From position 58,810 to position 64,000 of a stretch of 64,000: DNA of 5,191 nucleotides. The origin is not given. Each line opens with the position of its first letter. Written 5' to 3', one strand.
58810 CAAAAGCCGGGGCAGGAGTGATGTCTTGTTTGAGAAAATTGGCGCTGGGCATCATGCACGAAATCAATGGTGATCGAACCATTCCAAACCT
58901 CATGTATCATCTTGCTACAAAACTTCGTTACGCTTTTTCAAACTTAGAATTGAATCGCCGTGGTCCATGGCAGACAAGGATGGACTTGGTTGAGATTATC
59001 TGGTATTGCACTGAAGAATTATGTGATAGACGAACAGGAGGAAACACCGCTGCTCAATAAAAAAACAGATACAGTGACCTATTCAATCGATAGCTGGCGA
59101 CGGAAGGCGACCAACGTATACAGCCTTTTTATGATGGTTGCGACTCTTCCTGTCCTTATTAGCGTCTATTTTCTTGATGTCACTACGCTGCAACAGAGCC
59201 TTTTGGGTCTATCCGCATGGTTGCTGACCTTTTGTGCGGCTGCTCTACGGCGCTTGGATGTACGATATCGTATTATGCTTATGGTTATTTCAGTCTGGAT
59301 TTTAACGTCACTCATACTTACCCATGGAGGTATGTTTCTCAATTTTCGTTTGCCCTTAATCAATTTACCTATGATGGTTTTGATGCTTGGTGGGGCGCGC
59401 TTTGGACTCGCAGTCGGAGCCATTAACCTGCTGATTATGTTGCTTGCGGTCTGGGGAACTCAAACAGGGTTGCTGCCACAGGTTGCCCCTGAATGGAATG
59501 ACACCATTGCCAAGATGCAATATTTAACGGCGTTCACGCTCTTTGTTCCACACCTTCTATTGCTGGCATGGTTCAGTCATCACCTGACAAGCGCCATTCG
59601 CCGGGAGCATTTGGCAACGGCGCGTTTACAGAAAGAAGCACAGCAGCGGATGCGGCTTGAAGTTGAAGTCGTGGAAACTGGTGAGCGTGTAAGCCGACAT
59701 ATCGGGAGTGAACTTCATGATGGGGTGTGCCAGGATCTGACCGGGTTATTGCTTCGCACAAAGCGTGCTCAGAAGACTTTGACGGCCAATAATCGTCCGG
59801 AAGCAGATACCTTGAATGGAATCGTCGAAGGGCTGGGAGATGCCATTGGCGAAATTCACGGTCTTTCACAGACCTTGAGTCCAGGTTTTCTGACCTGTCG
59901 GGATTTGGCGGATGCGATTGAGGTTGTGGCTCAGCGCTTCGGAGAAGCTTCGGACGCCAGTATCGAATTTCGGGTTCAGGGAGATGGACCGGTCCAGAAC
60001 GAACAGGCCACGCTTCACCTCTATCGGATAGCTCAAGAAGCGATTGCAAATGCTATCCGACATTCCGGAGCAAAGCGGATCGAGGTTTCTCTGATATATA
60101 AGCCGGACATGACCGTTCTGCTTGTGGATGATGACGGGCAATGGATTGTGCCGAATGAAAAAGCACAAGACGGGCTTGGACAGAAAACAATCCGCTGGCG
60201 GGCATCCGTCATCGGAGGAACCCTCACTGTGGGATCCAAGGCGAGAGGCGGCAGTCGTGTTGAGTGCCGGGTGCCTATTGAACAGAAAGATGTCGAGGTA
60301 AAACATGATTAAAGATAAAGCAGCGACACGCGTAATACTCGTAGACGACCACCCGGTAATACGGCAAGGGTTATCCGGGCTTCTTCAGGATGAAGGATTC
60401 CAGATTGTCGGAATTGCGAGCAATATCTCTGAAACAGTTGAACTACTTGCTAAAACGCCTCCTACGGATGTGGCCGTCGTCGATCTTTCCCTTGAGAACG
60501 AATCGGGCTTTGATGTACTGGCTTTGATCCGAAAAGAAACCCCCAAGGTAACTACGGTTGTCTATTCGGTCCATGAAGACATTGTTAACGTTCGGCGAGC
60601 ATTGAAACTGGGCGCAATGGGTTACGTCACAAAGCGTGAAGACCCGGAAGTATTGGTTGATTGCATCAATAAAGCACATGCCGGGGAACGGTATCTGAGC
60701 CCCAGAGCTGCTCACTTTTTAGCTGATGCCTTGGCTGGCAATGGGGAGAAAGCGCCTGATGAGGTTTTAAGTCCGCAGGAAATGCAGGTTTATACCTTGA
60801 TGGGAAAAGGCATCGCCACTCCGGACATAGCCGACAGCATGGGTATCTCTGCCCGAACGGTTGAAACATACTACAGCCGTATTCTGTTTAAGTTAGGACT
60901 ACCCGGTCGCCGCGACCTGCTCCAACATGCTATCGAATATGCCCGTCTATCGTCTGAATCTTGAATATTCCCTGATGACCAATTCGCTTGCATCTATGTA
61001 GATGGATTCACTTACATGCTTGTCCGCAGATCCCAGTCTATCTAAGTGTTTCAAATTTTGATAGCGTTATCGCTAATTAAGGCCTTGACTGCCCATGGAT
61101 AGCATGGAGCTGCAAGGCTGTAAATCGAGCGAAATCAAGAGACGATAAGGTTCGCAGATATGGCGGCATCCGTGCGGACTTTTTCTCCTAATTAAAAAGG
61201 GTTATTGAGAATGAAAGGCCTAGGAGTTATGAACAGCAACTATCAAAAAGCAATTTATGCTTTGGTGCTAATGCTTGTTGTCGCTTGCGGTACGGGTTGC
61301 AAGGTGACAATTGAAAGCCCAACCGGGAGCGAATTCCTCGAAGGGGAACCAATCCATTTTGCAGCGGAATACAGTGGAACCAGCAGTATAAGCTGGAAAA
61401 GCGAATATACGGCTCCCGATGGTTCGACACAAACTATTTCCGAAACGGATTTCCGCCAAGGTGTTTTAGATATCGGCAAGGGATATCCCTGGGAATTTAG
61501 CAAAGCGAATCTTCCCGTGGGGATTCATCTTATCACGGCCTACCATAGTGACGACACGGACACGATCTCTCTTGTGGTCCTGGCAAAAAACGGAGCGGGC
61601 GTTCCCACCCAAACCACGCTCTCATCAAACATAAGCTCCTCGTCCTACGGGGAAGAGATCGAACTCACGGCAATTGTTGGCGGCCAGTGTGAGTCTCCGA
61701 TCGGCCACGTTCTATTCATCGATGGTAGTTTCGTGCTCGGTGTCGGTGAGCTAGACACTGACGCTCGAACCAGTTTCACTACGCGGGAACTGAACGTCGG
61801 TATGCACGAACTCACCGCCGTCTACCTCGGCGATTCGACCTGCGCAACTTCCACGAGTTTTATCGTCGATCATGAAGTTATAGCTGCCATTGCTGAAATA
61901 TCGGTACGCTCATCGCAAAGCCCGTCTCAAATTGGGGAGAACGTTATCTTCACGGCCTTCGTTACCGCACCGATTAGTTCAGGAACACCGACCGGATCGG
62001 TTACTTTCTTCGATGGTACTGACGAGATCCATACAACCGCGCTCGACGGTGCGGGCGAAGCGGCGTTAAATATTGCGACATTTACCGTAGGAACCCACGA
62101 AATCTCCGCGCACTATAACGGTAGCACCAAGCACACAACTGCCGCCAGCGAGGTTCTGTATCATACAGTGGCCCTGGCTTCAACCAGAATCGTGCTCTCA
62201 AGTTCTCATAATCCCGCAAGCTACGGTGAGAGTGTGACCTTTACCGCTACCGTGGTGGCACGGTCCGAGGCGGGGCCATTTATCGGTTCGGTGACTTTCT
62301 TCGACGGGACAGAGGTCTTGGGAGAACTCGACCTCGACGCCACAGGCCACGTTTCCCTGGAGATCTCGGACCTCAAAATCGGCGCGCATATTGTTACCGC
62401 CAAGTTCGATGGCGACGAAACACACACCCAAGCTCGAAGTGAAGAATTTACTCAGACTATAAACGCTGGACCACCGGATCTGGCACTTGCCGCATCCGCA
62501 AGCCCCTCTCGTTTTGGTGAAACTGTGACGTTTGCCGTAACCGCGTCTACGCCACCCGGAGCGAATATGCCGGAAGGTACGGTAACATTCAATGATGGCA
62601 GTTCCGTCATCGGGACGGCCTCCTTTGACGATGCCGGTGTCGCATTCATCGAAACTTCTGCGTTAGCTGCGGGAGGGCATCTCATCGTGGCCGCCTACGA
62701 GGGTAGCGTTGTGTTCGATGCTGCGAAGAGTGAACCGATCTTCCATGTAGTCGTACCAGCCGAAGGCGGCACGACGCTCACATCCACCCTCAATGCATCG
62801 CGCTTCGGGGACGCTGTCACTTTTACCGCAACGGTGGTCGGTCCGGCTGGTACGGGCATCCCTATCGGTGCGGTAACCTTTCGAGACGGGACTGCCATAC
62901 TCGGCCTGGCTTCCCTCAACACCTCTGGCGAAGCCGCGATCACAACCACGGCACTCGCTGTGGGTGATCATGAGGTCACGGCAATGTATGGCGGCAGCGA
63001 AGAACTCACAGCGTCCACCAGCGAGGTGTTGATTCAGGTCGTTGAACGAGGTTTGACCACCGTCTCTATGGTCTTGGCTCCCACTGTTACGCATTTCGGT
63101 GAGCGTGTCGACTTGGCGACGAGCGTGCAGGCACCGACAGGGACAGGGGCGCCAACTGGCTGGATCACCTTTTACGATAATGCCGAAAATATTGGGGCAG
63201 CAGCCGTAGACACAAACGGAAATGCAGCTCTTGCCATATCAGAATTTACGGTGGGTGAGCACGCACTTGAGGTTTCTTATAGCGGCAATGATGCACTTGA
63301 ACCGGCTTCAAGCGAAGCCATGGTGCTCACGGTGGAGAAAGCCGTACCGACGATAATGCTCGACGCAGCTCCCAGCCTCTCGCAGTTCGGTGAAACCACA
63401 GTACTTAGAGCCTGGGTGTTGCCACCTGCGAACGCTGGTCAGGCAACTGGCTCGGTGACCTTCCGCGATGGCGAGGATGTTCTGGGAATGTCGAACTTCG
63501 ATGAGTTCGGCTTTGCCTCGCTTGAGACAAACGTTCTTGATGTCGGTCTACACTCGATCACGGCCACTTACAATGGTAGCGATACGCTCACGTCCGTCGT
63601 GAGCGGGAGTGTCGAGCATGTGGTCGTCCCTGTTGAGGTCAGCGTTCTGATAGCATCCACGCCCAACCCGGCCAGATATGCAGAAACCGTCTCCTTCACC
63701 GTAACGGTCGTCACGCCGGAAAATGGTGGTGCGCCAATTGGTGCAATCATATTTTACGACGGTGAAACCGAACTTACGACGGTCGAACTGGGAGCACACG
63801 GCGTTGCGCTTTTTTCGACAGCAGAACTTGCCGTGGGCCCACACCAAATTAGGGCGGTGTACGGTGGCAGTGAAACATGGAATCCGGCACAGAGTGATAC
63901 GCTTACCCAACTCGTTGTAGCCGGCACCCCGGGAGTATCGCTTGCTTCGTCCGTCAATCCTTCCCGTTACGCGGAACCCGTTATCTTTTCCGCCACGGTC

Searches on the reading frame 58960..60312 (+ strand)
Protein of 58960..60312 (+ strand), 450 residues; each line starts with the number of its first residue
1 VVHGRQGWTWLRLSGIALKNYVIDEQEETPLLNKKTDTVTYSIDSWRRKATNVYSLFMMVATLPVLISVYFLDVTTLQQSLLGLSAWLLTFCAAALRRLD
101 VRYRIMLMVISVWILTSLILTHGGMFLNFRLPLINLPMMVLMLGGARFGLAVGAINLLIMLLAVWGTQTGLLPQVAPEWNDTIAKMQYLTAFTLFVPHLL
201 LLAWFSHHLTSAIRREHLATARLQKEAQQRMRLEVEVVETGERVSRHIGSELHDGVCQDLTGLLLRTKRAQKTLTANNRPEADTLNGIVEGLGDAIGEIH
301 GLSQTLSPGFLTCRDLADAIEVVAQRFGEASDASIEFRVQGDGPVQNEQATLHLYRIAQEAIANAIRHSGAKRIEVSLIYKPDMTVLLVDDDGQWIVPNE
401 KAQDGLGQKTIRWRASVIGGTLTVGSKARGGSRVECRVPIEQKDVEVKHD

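Call 9: search_protein_families(library=pfam, proteins=[window:58960-60312:+], max_evalue=0.01)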
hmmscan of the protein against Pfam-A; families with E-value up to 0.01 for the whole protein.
window:58960-60312:+ (450 aa): 3 families
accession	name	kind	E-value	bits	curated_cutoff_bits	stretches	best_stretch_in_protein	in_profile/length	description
PF02518.31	HATPase_c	-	2.7e-09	37.9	26.4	1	352-441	4-110/111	Histidine kinase-, DNA gyrase B-, and HSP90-like ATPase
PF07730.19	HisKA_3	-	1.1e-07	32.7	24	1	246-309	3-66/68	Histidine kinase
PF13581.12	HATPase_c_2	-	3.9e-05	24.1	27.4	1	357-405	35-87/127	Histidine kinase-like ATPase domain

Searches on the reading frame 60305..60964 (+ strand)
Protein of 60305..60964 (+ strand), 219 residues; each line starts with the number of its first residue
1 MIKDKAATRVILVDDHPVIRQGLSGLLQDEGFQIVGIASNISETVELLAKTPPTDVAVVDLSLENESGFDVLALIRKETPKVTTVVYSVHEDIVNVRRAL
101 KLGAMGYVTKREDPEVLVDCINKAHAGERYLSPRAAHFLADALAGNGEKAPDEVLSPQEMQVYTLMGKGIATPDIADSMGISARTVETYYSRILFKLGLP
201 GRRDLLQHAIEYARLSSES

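Call 9: search_protein_families(library=pfam, proteins=[window:60305-60964:+], max_evalue=0.01)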
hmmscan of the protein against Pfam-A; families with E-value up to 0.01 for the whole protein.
window:60305-60964:+ (219 aa): 3 families
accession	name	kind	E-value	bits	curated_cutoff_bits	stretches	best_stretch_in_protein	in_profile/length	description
PF00072.30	Response_reg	-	4.4e-24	85.2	30.2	1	10-121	1-110/111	Response regulator receiver domain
PF00196.25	GerE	-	2.5e-13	49.9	23.5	1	154-209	2-57/57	Bacterial regulatory proteins, luxR family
PF08281.18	Sigma70_r4_2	-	1.4e-05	25.1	25.7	1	154-194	10-51/54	Sigma-70, region 4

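Call 16: find_encoding_contigs(protein=window:60305-60964:+, flank=10000, max_places=4)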
Protein window:60305-60964:+ (219 aa): no gene with exactly this product is on record in the collection.

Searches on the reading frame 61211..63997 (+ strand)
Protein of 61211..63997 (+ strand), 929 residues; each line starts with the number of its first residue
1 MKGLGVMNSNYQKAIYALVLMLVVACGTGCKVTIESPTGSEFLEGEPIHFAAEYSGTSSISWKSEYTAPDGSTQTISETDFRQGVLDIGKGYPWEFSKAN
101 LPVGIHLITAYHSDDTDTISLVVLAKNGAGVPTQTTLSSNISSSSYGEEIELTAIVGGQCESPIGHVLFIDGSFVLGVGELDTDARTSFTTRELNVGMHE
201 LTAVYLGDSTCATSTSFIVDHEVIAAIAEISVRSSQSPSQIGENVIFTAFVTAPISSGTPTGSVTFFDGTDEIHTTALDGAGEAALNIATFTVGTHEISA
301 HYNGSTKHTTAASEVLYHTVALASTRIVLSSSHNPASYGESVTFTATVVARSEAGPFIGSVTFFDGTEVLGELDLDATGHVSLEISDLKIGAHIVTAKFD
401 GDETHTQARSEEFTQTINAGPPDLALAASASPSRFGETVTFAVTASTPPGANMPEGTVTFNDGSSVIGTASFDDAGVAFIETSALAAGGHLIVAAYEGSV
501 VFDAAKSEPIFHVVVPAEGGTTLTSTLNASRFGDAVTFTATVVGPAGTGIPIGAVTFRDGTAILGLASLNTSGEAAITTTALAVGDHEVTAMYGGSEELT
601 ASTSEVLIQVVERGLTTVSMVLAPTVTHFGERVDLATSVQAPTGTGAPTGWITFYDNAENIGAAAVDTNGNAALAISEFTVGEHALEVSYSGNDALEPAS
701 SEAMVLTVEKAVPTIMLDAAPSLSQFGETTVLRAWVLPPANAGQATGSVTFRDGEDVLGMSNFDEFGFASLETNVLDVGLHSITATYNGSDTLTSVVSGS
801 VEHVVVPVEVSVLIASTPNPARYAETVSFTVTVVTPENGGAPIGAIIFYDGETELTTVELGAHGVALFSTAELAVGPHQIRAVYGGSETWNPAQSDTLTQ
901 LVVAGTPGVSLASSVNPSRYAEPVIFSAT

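Call 103: search_protein_families(library=pfam, proteins=[window:61211-63997:+], max_evalue=0.01)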
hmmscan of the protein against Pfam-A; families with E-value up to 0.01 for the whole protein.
window:61211-63997:+ (929 aa): 3 families
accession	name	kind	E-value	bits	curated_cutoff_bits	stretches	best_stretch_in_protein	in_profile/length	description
PF16640.11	Big_3_5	-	4.4e-132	431.4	35.5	8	329-418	1-88/88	Bacterial Ig-like domain (group 3)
PF21226.3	MalQ_N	-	0.00041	21.1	24.1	0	99-123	65-89/91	MalQ N-terminal beta sandwich domain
PF07943.18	PBP5_C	-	0.00069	20.2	21.2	0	240-277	45-82/91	Penicillin-binding protein 5, C-terminal domain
